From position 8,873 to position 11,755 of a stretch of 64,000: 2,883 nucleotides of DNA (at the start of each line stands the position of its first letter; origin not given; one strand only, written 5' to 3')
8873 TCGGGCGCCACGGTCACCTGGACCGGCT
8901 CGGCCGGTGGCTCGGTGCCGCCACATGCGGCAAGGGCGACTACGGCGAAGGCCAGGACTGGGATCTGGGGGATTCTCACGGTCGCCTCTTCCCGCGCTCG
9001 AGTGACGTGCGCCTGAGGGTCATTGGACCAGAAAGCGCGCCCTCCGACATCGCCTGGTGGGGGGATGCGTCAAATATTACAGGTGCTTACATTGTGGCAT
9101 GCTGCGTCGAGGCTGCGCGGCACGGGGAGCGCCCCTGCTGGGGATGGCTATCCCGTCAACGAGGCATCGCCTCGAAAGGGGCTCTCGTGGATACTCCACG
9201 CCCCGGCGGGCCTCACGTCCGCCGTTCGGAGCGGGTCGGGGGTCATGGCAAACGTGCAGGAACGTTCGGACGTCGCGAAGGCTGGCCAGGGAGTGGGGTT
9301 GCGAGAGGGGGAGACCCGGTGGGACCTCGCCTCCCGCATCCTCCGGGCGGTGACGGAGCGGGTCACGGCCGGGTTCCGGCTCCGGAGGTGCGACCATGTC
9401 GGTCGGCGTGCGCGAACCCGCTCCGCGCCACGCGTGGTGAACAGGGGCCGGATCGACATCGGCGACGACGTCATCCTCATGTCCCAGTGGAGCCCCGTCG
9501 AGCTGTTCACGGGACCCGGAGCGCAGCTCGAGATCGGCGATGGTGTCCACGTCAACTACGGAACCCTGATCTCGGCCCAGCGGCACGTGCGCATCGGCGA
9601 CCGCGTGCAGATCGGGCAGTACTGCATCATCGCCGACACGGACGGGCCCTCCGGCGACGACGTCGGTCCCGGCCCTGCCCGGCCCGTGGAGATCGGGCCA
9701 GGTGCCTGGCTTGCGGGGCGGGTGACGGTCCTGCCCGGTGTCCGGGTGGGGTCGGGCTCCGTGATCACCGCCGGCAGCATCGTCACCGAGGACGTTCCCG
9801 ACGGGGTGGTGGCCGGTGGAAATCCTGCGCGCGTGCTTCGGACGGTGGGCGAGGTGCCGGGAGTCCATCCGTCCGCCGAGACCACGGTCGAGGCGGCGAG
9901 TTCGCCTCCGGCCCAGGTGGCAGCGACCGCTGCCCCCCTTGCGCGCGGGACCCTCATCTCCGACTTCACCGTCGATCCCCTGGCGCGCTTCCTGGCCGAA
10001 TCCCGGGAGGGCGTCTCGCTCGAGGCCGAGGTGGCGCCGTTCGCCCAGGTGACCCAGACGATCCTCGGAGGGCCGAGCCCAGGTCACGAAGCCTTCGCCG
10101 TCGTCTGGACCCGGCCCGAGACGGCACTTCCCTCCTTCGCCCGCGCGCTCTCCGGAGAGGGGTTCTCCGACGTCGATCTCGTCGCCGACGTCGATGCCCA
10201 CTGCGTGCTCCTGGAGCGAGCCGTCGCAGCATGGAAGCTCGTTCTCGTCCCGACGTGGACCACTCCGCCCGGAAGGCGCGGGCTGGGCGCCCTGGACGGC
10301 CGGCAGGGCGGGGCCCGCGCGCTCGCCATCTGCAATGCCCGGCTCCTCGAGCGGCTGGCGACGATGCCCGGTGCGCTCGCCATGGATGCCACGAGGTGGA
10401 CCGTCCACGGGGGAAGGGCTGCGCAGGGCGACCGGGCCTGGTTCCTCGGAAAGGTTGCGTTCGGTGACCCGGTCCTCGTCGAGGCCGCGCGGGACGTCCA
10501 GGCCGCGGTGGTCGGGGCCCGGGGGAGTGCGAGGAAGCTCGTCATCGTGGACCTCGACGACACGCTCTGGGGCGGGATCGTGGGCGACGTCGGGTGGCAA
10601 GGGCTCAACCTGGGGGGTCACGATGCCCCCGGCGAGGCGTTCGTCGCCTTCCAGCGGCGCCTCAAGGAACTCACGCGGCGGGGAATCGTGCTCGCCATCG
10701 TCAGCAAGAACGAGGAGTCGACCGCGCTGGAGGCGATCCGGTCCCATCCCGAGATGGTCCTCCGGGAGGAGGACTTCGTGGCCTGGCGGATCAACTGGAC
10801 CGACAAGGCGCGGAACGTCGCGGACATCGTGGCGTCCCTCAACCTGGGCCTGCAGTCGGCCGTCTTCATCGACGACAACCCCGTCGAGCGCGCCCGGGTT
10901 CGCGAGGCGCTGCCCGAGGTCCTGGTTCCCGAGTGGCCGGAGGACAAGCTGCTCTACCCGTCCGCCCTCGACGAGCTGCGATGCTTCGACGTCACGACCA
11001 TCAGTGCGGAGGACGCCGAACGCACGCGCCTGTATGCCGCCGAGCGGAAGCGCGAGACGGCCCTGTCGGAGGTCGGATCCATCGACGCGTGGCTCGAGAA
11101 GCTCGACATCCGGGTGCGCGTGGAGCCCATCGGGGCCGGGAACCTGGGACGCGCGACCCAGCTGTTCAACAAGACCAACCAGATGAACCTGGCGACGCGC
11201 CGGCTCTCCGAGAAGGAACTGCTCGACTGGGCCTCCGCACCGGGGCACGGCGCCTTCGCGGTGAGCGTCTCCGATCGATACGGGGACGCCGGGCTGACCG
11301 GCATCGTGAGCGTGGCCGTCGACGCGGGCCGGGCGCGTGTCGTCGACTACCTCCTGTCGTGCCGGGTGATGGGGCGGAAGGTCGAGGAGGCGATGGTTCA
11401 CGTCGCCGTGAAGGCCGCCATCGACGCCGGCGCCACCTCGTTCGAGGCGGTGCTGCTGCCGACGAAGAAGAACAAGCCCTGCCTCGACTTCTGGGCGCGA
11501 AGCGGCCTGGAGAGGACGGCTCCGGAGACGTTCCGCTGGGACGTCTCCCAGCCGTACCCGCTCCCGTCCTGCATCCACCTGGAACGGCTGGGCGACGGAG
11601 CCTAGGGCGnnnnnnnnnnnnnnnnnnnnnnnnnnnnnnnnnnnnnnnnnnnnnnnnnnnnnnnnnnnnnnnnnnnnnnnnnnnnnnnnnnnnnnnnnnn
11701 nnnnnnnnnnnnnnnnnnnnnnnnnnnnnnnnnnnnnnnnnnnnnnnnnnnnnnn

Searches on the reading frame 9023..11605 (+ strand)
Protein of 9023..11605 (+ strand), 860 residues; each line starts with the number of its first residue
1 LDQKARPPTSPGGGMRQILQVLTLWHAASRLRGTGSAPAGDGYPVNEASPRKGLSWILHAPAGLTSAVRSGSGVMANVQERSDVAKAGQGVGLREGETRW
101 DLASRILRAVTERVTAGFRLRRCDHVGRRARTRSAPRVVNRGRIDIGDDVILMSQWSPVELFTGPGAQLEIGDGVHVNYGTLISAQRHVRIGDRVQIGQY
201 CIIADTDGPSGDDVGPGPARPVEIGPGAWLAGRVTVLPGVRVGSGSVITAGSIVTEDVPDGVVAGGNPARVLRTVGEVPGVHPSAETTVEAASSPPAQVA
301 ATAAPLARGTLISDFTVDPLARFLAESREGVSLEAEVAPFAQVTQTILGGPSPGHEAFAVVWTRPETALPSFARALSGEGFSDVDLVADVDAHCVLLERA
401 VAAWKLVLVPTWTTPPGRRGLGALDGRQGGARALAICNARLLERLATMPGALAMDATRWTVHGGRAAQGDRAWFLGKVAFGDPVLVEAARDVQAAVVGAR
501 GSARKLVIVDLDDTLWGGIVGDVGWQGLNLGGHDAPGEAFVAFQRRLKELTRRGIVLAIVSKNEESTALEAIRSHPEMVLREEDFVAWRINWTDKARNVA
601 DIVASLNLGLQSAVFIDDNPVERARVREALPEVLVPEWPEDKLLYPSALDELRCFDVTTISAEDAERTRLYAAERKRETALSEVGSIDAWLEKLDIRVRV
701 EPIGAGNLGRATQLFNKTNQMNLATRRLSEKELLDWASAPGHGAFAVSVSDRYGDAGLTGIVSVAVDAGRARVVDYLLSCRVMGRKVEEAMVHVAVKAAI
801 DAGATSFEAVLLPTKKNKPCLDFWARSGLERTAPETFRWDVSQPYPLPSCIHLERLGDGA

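Call 8: search_protein_families(library=pfam, proteins=[window:9023-11605:+], max_evalue=0.001)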
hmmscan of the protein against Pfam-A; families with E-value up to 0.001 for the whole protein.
window:9023-11605:+ (860 aa): 1 family
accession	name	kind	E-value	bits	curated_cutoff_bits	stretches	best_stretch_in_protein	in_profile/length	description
PF00132.30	Hexapep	-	4.2e-09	36.2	27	1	222-255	2-35/36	Bacterial transferase hexapeptide (six repeats)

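Call 46: search_protein_families(library=ncbifam, proteins=[window:9023-11605:+], max_evalue=0.001)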
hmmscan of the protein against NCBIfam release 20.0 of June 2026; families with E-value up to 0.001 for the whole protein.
window:9023-11605:+ (860 aa): 34 families (the best 25 are shown)
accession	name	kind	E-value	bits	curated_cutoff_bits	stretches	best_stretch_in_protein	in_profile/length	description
TIGR01686.1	FkbH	subfamily_domain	1e-77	261.5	146.65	1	503-829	2-319/323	FkbH domain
NF007797.0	PRK10502.1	subfamily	1e-15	57.9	192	1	168-273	72-177/183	WcaF family extracellular polysaccharide biosynthesis acetyltransferase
TIGR01681.1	HAD-SF-IIIC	subfamily_domain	1.2e-15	58.5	35.75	1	505-628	1-130/132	HAD-IIIC family phosphatase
NF007076.0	PRK09527.1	equivalog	1.4e-15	57.3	347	1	161-276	68-186/203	galactoside O-acetyltransferase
TIGR03532.1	DapD_Ac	equivalog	1.3e-14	54.4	231.75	1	132-277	87-216/231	2,3,4,5-tetrahydropyridine-2,6-dicarboxylate N-acetyltransferase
NF007240.0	PRK09677.1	equivalog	1.6e-14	53.9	243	1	166-274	63-183/192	putative lipopolysaccharide biosynthesis O-acetyl transferase WbbJ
NF007499.0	PRK10092.1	equivalog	2.1e-14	53.7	314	1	169-274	74-182/183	maltose O-acetyltransferase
NF000311.1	Vat_ABCDEFH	equivalog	5.3e-11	42.5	300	1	222-273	111-162/201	Vat family streptogramin A O-acetyltransferase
NF038307.1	EPS_acetyl_HpsU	equivalog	1.4e-10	41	305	1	146-271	54-174/178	hormogonium polysaccharide biosynthesis acetyltransferase HpsU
TIGR03308.1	phn_thr-fam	hypoth_equivalog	1.7e-10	41.1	201.65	1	219-274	106-161/204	phosphonate metabolim protein, transferase hexapeptide repeat family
TIGR03570.1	NeuD_NnaD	subfamily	3.5e-10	39.8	160.8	1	168-270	99-202/202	NeuD/PglB/VioB family sugar acetyltransferase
NF058585.1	HptprglPActTf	PfamEq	5.2e-10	39.1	300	1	222-275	107-160/172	heptaprenylglyceryl phosphate O-acetyltransferase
TIGR04008.1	WcaF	equivalog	8.7e-10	38.8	326.3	1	168-274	71-177/180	colanic acid biosynthesis acetyltransferase WcaF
NF041874.1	EPS_EpsC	equivalog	2.8e-09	36.9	150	1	169-273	62-165/168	serine O-acetyltransferase EpsC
NF000097.1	stregram_VatC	exception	8.4e-09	35.6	425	1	222-273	119-170/212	streptogramin A O-acetyltransferase Vat(C)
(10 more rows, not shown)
